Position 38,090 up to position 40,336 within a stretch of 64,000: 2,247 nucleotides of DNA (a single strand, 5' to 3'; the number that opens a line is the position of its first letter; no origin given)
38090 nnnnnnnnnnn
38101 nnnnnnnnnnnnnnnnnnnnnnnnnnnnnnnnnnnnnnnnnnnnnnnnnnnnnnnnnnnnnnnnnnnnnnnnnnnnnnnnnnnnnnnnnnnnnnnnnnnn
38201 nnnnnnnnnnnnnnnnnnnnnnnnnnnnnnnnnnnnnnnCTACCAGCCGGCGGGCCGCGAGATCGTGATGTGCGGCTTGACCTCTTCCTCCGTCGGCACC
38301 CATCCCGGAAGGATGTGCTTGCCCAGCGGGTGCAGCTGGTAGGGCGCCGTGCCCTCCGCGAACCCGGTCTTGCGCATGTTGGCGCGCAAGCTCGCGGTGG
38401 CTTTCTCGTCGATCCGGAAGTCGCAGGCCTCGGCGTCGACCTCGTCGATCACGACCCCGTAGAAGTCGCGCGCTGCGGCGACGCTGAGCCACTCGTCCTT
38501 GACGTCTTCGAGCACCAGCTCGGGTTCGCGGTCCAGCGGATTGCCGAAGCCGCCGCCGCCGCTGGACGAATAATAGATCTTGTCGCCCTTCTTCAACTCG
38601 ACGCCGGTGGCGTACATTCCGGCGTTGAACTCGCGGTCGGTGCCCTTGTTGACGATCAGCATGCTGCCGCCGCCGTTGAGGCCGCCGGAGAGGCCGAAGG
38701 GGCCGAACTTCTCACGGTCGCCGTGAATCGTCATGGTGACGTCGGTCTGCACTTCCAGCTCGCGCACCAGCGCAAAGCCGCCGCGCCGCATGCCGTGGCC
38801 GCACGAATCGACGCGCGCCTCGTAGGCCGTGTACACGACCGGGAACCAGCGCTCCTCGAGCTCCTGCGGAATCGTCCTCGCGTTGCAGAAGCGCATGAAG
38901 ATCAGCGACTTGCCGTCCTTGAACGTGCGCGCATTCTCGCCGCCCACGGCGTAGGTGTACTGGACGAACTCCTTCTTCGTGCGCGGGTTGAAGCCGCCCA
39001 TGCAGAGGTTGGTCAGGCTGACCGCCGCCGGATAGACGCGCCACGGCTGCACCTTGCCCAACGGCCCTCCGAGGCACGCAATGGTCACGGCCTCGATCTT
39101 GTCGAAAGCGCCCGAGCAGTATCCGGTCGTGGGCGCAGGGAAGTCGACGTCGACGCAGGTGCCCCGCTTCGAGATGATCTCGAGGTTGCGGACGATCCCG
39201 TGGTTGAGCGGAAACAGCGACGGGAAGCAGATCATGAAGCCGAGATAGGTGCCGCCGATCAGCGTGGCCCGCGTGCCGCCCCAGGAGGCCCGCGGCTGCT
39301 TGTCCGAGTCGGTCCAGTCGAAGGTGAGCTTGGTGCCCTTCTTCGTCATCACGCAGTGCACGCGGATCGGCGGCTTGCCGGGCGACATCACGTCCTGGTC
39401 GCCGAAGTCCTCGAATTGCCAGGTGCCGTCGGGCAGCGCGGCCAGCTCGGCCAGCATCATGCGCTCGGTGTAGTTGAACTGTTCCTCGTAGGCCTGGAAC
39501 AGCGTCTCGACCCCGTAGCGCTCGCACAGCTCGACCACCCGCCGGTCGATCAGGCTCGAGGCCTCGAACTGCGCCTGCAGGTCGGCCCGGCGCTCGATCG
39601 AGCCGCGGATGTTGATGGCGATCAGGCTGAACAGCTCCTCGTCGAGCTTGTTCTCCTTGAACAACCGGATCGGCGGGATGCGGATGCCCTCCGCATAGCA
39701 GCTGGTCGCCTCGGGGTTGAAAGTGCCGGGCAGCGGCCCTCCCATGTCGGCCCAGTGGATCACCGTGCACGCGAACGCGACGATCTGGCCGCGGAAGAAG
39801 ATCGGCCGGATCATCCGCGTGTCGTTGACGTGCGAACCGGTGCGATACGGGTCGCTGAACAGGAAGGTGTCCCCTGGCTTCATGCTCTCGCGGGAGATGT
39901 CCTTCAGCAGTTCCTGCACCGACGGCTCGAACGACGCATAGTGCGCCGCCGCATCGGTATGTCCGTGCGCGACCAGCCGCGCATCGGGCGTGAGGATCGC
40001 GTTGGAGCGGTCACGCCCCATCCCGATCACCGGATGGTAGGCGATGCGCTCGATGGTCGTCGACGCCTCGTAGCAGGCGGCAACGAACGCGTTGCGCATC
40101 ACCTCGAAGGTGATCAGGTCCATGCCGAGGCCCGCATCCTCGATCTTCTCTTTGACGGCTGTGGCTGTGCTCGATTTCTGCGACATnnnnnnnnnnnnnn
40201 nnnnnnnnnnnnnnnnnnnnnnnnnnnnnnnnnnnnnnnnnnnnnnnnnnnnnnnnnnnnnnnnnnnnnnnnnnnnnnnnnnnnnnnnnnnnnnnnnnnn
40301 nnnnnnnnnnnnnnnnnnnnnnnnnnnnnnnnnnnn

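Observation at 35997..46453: UbiD/UbiX + HyuA/HyuB + acyl-CoA ligase + NitT/TauT ABC importer in one operon: candidate undescribed (hetero)aromatic acid (de)carboxylation pathway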

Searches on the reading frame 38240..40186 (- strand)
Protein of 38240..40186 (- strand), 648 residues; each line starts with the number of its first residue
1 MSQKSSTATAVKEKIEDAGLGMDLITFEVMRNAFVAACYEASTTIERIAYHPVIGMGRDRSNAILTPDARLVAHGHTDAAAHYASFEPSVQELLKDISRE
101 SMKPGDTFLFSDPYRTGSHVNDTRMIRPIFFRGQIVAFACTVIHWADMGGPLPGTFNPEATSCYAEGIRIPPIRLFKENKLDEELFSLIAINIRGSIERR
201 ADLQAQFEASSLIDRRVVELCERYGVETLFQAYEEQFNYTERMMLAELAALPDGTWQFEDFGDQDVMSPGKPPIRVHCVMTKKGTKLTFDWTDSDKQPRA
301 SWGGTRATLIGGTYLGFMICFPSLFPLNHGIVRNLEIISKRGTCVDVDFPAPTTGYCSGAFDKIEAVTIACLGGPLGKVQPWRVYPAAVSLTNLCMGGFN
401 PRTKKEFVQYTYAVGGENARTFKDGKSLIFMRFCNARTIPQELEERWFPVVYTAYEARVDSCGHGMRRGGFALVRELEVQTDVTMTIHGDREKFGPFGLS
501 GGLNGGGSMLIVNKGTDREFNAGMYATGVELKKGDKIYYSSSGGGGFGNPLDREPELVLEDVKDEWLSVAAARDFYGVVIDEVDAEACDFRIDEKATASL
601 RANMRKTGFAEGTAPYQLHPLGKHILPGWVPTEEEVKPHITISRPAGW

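Call 8: search_protein_families(library=pfam, proteins=[window:38240-40186:-])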
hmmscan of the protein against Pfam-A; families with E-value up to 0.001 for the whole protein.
window:38240-40186:- (648 aa): 1 family
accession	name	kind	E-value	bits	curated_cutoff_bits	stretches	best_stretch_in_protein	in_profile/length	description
PF02538.19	Hydantoinase_B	-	3.5e-125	418.8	26.8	1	23-550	1-519/519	Hydantoinase B/oxoprolinase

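Call 9: search_protein_families(library=ncbifam, proteins=[window:38240-40186:-])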
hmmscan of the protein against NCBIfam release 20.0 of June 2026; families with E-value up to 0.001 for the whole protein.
window:38240-40186:- (648 aa): 2 families
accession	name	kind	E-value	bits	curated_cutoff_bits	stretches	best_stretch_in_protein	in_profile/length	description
NF050157.1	CapLactmsBetCapB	equivalog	3.3e-75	253.5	1000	1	23-586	2-565/577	caprolactamase subunit beta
NF042976.1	AcphenoCarb_ApcD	equivalog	5.8e-39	133.9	1500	2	53-475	59-485/685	acetophenone carboxylase subunit delta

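Call 57: find_related_loci(query=A2, collection=metagenome_contigs, flank=10000)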
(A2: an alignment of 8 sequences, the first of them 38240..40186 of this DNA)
Query A2 (648 aa) in metagenome_contigs; peptide patterns used: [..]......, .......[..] (x = any residue, [..] = any of these).
375 stretches matched a pattern; 112 encode a relative of the query (tblastn E <= 1e-3); the best 80 are kept; 80 distinct loci.
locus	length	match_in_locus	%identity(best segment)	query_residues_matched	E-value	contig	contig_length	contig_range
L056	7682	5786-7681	90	1-632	0e+0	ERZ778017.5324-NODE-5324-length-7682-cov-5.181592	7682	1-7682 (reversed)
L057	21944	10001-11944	89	1-648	0e+0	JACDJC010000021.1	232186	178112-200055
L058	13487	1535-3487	82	2-648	0e+0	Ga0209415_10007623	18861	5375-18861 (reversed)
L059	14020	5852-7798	81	1-648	0e+0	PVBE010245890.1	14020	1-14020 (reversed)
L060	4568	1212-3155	80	2-648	0e+0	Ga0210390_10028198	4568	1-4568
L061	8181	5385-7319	81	5-648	0e+0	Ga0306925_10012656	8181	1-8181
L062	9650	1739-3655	82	11-648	0e+0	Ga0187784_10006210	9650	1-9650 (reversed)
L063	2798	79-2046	80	1-648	0e+0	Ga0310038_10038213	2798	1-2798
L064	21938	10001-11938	80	4-648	0e+0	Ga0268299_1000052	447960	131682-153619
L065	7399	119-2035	82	11-648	0e+0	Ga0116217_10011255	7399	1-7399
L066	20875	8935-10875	81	3-648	0e+0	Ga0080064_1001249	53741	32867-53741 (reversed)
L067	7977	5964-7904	80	3-648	0e+0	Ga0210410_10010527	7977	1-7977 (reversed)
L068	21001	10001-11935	80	5-648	0e+0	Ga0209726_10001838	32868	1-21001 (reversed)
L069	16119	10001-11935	80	5-648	0e+0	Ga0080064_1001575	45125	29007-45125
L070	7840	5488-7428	80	3-648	0e+0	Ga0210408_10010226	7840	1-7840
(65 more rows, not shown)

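Call 66: search_solved_structures(query=window:38240-40186:-, max_evalue=0.00001)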
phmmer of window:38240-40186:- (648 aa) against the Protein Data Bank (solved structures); distinct sequences matched with E-value up to 0.00001: 5.
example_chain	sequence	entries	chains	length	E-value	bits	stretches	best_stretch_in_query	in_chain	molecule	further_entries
7hk5_A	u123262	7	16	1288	3.3e-63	217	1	26-603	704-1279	N-methylhydantoinase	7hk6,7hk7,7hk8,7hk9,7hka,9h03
6yra_B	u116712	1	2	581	4.3e-58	200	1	22-582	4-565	Hydantoinase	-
5l9w_A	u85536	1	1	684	3.3e-37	131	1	54-473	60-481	Acetophenone carboxylase delta subunit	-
5m45_A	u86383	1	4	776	4e-15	58.1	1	541-612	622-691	Acetone carboxylase alpha subunit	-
5svb_A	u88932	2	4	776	1.8e-14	55.9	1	541-612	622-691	Acetone carboxylase alpha subunit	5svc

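Call 76: find_homologous_proteins(query=window:38240-40186:-, max_evalue=1e-40)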
Query window:38240-40186:- (648 aa): 365 proteins with E <= 1e-40 among 8000 candidates; the best 120 are listed.
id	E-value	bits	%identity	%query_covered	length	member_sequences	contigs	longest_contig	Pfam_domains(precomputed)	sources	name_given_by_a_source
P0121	0.0e+0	1471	96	100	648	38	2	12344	PF02538.20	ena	-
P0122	0.0e+0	1293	84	100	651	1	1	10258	PF02538.20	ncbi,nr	ncbi:MAG: hydantoinase B/oxoprolinase family protein [Deltaproteobacteria bacterium]|nr:hydantoinase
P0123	0.0e+0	1281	82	100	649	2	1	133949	PF02538.20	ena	-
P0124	0.0e+0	1264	83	97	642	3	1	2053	PF02538.20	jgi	jgi:N-methylhydantoinase B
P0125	0.0e+0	1258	81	100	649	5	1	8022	PF02538.20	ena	-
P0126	0.0e+0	1256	80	100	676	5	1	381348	PF02538.20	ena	-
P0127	0.0e+0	1256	80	100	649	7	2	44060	PF02538.20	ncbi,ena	-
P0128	0.0e+0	1255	82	100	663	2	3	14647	PF02538.20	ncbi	-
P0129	0.0e+0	1255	82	97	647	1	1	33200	PF02538.20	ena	-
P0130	0.0e+0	1250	82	100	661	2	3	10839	PF02538.20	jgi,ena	-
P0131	0.0e+0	1249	81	99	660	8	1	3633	PF02538.20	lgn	-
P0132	0.0e+0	1248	81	98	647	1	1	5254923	PF02538.20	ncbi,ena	-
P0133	0.0e+0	1248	80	99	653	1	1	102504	PF02538.20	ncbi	-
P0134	0.0e+0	1242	81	99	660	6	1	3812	PF02538.20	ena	-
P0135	0.0e+0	1241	81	100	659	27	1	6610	PF02538.20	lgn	-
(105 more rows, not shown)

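Call 77: find_encoding_contigs(protein=P0132, flank=10000, max_places=1)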
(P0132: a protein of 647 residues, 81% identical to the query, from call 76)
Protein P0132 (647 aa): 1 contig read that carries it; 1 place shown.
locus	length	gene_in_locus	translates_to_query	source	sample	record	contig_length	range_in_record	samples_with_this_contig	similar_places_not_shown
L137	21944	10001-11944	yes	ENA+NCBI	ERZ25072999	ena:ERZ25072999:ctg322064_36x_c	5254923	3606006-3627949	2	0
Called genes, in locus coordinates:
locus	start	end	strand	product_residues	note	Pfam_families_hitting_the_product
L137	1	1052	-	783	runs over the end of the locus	PF01315:Ald_Xan_dh_C, PF02738:MoCoBD_1, PF20256:MoCoBD_2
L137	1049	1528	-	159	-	PF00111:Fer2 (weak), PF13085:Fer2_3, PF01799:Fer2_2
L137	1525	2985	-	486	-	PF06240:COXG, PF10604:Polyketide_cyc2 (faint), PF00941:FAD_binding_5, PF03450:CO_deh_flav_C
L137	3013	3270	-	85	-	-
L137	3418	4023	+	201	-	PF00440:TetR_N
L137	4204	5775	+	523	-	PF00005:ABC_tran, PF13304:AAA_21 (faint), PF00005:ABC_tran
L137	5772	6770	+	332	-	PF02653:BPD_transp_2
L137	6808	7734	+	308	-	PF00532:Peripla_BP_1, PF13407:Peripla_BP_4, PF13458:Peripla_BP_6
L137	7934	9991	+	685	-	PF05378:Hydant_A_N, PF01968:Hydantoinase_A, PF19278:Hydant_A_C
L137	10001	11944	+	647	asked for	PF02538:Hydantoinase_B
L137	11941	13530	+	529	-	PF00501:AMP-binding, PF13193:AMP-binding_C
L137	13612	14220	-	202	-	PF00440:TetR_N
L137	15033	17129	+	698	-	PF00656:Peptidase_C14, PF13365:Trypsin_2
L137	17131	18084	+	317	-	PF03480:DctP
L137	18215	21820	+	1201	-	PF00656:Peptidase_C14, PF00082:Peptidase_S8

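Call 78: find_encoding_contigs(protein=P0121, flank=10000, max_places=1)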
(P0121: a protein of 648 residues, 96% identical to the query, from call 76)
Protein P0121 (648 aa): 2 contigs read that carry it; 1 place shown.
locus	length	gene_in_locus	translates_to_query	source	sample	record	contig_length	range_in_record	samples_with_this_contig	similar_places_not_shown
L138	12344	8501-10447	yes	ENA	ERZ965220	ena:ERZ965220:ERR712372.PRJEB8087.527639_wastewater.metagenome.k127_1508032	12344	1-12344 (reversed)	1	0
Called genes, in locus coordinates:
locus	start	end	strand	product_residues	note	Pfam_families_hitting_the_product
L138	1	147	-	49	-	?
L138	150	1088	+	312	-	PF00126:HTH_1, PF03466:LysR_substrate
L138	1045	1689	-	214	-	PF00440:TetR_N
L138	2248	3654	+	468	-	PF20695:UbiD_N, PF01977:UbiD, PF20696:UbiD_C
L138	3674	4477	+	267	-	PF00005:ABC_tran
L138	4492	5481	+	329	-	PF09084:NMT1, PF13379:NMT1_2 (faint), PF12974:Phosphonate-bd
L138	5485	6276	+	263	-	PF00528:BPD_transp_1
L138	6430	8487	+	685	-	PF05378:Hydant_A_N, PF01968:Hydantoinase_A, PF19278:Hydant_A_C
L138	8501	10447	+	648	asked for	PF02538:Hydantoinase_B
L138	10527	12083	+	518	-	PF00501:AMP-binding, PF13193:AMP-binding_C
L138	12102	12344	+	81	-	?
